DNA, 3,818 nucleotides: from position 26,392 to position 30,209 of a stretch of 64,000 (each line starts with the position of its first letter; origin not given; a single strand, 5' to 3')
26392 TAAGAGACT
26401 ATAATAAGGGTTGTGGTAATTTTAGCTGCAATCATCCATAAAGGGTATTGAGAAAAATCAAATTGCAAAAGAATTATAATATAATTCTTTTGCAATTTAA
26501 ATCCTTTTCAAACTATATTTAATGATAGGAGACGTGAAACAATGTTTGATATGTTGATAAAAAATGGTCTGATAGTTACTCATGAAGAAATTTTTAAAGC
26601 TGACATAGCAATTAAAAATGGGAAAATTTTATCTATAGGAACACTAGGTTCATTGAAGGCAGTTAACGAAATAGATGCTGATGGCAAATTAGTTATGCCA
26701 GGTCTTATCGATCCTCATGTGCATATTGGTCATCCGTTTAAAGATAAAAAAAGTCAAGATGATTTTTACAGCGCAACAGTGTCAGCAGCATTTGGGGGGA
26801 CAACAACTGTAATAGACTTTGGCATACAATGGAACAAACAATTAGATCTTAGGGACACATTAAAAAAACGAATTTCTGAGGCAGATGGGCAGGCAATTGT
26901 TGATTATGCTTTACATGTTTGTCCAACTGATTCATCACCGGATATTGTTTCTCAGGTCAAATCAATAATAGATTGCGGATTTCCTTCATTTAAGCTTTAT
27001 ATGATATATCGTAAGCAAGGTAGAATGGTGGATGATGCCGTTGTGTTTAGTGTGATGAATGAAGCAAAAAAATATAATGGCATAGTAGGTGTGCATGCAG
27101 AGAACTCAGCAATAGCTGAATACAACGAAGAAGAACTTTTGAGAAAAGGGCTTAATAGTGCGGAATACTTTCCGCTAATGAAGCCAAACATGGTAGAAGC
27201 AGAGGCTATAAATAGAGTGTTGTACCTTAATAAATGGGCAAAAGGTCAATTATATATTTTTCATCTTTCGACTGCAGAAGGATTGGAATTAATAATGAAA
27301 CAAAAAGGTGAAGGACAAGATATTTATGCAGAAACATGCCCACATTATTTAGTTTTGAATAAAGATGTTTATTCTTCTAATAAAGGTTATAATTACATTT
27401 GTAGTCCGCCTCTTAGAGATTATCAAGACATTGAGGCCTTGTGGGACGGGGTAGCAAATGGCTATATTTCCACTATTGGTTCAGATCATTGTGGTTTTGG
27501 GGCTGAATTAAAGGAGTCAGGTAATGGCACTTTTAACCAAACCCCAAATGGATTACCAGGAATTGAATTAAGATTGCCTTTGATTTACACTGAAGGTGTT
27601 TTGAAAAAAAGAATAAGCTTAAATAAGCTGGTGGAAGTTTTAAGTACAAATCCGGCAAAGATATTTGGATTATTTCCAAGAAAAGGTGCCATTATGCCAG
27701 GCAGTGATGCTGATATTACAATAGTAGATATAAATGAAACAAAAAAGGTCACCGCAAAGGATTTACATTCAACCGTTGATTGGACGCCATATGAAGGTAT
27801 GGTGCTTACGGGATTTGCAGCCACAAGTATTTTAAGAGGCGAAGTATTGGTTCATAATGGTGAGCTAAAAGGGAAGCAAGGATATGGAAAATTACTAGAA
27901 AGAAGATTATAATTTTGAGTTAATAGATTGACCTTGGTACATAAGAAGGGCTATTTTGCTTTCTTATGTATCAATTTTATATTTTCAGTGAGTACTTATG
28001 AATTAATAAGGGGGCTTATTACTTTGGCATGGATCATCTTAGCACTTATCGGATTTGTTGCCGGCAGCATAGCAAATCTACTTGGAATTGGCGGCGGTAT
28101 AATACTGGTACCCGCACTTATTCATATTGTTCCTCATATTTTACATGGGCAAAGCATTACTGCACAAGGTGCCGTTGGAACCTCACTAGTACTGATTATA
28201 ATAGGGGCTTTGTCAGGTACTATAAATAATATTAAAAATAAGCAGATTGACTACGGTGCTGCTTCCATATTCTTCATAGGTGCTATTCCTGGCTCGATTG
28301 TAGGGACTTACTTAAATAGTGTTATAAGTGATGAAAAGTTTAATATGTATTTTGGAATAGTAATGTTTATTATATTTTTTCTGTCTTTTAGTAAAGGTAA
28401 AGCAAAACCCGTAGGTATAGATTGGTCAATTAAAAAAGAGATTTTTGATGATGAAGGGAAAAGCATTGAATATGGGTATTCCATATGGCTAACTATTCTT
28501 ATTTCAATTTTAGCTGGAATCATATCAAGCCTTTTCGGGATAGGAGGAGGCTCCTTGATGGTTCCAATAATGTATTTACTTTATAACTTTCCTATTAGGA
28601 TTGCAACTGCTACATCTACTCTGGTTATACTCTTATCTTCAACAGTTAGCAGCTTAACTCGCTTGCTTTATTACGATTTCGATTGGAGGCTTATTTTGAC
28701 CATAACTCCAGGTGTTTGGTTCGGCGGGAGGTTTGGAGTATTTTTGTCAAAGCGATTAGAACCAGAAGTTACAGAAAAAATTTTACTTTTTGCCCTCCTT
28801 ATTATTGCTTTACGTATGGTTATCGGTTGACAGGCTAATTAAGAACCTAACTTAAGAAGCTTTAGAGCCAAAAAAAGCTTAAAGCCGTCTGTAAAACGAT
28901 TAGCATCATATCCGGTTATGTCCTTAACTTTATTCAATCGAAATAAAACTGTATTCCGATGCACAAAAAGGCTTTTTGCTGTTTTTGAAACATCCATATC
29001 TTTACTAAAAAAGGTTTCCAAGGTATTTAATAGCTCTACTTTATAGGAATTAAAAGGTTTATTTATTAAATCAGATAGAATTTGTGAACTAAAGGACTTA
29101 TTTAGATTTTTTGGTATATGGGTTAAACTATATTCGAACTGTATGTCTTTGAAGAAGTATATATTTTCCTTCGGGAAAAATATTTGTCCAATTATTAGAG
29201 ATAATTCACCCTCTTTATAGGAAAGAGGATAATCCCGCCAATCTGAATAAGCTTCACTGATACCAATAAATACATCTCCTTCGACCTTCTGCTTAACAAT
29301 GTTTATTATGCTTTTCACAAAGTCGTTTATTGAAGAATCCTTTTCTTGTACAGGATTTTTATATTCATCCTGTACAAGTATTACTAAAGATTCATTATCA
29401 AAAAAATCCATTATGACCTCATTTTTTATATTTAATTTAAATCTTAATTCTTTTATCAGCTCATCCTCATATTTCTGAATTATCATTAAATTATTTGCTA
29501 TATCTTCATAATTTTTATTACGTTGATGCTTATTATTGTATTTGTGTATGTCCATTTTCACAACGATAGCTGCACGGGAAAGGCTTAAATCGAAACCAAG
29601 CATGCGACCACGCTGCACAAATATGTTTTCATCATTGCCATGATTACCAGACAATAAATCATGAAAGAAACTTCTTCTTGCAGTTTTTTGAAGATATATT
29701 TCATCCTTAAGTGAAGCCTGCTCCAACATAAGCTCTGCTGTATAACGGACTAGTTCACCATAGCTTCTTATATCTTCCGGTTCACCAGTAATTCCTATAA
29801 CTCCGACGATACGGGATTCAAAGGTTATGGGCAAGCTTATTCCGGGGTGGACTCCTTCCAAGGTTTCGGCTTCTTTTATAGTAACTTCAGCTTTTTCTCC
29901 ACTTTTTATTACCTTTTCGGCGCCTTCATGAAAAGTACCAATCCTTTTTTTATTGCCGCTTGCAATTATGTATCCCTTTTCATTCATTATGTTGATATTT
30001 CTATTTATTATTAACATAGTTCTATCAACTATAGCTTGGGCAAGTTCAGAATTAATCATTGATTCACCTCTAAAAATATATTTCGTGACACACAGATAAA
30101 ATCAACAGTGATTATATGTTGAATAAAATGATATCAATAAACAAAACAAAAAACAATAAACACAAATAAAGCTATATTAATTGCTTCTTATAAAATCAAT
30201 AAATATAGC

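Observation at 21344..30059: Cyclic-ureide (hydantoin/dihydropyrimidine/allantoin-type) cluster with a stand-alone PyrB-like carbamoyltransferase and no N-carbamoylase: candidate phosphorolytic, carbamoyl-phosphate-yielding pathway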

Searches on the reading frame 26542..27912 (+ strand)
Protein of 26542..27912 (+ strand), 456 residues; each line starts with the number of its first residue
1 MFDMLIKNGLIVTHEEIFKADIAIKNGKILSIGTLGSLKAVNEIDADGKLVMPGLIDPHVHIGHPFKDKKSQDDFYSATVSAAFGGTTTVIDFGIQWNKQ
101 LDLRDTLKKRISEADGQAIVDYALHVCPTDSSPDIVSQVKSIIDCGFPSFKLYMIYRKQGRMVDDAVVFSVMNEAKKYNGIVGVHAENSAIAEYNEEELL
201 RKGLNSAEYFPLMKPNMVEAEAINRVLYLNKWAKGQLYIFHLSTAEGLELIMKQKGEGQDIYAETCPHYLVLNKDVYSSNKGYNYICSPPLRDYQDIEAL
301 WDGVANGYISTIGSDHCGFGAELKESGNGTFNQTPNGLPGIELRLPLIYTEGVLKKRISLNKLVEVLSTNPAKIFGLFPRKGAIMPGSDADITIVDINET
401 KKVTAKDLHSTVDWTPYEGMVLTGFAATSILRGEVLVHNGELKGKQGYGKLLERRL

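Call 3: search_protein_families(library=pfam, proteins=[window:26542-27912:+])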
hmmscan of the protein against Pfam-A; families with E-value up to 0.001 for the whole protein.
window:26542-27912:+ (456 aa): 3 families
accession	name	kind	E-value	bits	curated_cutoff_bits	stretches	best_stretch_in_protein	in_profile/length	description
PF01979.26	Amidohydro_1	-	1.6e-22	80.7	25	1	50-400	1-321/345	Amidohydrolase family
PF07969.17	Amidohydro_3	-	9.1e-15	55.5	29.7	2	355-421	404-461/472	Amidohydrolase family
PF00449.26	Urease_alpha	-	7e-07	30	23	1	2-45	66-109/121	Urease alpha-subunit, N-terminal domain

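Call 4: search_protein_families(library=ncbifam, proteins=[window:26542-27912:+])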
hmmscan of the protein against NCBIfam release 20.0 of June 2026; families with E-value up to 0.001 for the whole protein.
window:26542-27912:+ (456 aa): 72 families (the best 25 are shown)
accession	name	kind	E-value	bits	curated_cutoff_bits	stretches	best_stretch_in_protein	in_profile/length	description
TIGR02033.1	D-hydantoinase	equivalog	3.5e-142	474.5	393.25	1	4-454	1-454/454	dihydropyrimidinase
NF009941.0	PRK13404.1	subfamily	1.2e-132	443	647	1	2-455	4-462/478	dihydropyrimidinase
NF004839.0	PRK06189.1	equivalog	1.1e-89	301.1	631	1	1-454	2-447/451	allantoinase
TIGR03178.1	allantoinase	equivalog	1e-87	294.8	357.85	1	3-453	1-440/441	allantoinase AllB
NF058539.1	ergo_uti2_ErtD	equivalog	2.1e-81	274.1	650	1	2-453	2-446/449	hydantoin-5-propionate amidohydrolase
NF002668.0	PRK02382.1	equivalog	2.4e-80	270.4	452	1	3-454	5-428/436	dihydroorotase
NF006559.0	PRK09060.1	equivalog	4e-75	252.8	482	1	2-446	5-431/444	dihydroorotase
TIGR00857.1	pyrC_multi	subfamily_domain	1.3e-73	248.3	279.05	1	16-439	2-411/412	dihydroorotase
NF058538.1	ergo_util_ErtD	equivalog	7.5e-73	245.9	600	1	2-452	1-444/446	hydantoin-5-propionate amidohydrolase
NF005960.0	PRK08044.1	equivalog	6.8e-72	242.6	688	1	2-438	3-434/453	allantoinase AllB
NF005751.0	PRK07575.1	equivalog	2.6e-68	230.5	529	1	3-445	4-428/440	dihydroorotase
NF003271.0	PRK04250.1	equivalog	6.7e-64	216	405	1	3-446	3-397/407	dihydroorotase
NF006837.0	PRK09357.1-2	equivalog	3.9e-63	213.5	575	1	4-440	3-425/428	dihydroorotase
NF006688.0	PRK09236.1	equivalog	8.5e-58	196.2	535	1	3-446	3-435/444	dihydroorotase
NF006841.0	PRK09357.2-2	equivalog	2.5e-52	178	640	1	18-436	17-416/421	dihydroorotase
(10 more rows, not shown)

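Call 41: search_solved_structures(query=window:26542-27912:+, max_evalue=1e-30, show_alignments=2)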
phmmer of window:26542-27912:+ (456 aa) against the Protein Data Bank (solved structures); distinct sequences matched with E-value up to 1e-30: 46.
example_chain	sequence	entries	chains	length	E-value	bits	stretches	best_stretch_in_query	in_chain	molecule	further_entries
1k1d_A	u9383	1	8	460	2.4e-104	353.2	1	4-454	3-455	D-hydantoinase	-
1yny_A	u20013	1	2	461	3.4e-99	336.2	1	6-454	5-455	D-Hydantoinase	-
4kir_A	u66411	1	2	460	3.8e-99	336.1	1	6-454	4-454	D-hydantoinase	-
4kqn_A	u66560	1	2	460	2.3e-98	333.5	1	6-454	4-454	D-hydantoinase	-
1nfg_A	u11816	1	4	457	2.4e-98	333.5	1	3-455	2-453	D-hydantoinase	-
3sfw_A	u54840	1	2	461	3.3e-96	326.4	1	6-454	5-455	Dihydropyrimidinase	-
4tqt_A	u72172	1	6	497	5.4e-88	299.3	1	5-455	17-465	D-hydantoinase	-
1gkp_A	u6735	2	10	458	5.6e-85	289.4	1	4-454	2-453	HYDANTOINASE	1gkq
5ykd_A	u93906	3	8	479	4.8e-84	286.3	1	3-454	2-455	D-hydantoinase/dihydropyrimidinase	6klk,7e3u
5e5c_A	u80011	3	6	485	5e-84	286.3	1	3-454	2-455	D-hydantoinase/dihydropyrimidinase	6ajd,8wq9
3dc8_A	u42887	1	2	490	1.2e-82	281.7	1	4-454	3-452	Dihydropyrimidinase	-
1gkr_A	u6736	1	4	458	1.4e-79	271.6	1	1-455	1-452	NON-ATP DEPENDENT L-SELECTIVE HYDANTOINASE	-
2fty_A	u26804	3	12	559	8.3e-72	246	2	2-274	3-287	dihydropyrimidinase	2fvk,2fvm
2vr2_A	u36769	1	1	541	3.1e-71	244.1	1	4-455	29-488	DIHYDROPYRIMIDINASE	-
4gz7_A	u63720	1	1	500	1.5e-69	238.5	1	3-454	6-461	dihydropyrimidinase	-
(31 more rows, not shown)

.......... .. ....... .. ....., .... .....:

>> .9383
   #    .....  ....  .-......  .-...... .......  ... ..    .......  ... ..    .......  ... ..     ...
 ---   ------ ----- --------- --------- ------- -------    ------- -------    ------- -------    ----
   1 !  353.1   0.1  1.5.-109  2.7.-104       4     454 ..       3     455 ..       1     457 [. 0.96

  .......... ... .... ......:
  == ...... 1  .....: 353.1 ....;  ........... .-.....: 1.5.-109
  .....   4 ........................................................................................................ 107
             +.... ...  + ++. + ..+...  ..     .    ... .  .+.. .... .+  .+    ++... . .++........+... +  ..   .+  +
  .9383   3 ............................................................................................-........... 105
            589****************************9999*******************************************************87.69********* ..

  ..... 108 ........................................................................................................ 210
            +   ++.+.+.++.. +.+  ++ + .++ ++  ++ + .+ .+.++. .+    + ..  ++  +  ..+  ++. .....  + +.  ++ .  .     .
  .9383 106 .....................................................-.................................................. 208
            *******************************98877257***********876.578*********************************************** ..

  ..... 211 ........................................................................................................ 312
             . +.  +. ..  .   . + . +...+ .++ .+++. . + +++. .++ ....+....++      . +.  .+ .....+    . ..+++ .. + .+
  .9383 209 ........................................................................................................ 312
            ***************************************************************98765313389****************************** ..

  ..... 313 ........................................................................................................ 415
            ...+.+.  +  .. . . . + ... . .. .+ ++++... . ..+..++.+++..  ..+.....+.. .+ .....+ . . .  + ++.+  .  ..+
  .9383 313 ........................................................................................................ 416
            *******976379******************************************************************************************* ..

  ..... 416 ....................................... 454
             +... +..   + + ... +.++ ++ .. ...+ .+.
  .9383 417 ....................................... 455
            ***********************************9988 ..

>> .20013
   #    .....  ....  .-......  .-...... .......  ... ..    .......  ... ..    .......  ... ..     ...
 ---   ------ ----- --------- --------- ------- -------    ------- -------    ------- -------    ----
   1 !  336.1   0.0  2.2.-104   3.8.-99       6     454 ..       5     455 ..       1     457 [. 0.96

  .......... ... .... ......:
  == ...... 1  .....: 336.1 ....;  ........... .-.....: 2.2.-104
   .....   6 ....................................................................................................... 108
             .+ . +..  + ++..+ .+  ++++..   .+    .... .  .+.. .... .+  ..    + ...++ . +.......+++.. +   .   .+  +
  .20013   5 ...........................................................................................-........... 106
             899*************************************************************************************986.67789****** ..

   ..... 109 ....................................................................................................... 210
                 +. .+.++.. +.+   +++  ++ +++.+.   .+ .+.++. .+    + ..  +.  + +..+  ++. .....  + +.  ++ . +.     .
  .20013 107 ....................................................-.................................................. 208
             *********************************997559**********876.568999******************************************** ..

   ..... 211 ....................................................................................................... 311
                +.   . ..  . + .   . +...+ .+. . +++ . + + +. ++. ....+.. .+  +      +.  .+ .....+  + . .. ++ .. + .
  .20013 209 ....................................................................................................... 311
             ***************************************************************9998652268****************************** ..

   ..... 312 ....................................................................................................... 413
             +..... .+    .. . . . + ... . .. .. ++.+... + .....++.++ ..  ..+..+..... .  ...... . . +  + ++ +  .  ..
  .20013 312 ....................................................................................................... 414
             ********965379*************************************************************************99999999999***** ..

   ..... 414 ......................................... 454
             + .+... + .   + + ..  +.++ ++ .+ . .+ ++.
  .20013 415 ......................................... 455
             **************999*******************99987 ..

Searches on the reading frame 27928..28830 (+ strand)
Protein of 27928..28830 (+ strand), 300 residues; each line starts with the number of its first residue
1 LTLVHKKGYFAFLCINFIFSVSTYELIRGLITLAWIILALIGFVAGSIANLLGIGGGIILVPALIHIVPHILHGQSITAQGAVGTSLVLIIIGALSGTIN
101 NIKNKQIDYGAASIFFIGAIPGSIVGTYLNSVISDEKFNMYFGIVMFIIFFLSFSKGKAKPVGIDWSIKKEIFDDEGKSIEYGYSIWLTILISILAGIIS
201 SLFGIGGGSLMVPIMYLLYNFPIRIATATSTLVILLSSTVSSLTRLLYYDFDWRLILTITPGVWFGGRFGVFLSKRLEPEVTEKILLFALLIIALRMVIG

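Call 3: search_protein_families(library=pfam, proteins=[window:27928-28830:+])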
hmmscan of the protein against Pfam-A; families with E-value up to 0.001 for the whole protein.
window:27928-28830:+ (300 aa): 1 family
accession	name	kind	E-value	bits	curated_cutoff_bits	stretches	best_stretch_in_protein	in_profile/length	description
PF01925.25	TauE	-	4.7e-51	174.2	32.6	1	38-297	1-237/237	Sulfite exporter TauE/SafE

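Call 4: search_protein_families(library=ncbifam, proteins=[window:27928-28830:+])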
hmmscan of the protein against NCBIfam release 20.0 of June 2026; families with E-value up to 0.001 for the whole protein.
window:27928-28830:+ (300 aa): 1 family
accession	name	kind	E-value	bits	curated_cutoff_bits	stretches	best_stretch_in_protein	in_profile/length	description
NF040961.1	MamO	equivalog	1.4e-07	30.3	800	1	191-298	533-648/648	magnetosome protein MamO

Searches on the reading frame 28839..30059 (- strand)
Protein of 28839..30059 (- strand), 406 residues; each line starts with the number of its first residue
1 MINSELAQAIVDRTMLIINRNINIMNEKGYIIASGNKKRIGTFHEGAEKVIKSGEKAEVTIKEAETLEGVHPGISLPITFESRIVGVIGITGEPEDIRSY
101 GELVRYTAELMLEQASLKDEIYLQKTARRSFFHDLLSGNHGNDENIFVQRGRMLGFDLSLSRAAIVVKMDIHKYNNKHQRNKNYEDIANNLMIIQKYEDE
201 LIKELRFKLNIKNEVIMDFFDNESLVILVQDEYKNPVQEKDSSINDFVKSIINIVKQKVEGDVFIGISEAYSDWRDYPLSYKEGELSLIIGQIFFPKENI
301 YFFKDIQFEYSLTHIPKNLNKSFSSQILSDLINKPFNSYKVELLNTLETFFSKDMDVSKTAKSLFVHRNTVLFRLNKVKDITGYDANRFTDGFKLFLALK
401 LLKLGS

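Call 3: search_protein_families(library=pfam, proteins=[window:28839-30059:-])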
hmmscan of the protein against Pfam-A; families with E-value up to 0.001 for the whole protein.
window:28839-30059:- (406 aa): 3 families
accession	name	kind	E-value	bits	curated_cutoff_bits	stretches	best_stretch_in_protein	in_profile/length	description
PF05651.19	Diacid_rec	-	1.5e-49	167.6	23.6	1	3-135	2-134/134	Putative sugar diacid recognition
PF13556.12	HTH_30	-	9.4e-19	67.4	27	1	343-401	1-59/59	PucR C-terminal helix-turn-helix domain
PF17853.6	GGDEF_2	-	1.8e-09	38.3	24.5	1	139-283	3-109/116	GGDEF-like domain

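Call 4: search_protein_families(library=ncbifam, proteins=[window:28839-30059:-])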
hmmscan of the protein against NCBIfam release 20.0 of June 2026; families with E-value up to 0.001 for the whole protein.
window:28839-30059:- (406 aa): 4 families
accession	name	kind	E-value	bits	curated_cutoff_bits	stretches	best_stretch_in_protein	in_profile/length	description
NF008550.0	PRK11477.1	equivalog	1.5e-60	205.1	612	1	2-401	6-381/385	CdaR family transcriptional regulator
NF058503.1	SprTransRegAdeR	equivalog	3.7e-14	52.6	700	1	196-404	193-401/403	sporulation transcriptional activator AdeR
NF045769.1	TransActPmfR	equivalog_domain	1.4e-08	33.8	800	1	315-398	377-458/470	transcciptional activator PmfR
NF050824.1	TransRegRv1453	equivalog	9.6e-08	31.3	600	1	298-379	303-378/404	Rv1453 family transcriptional regulator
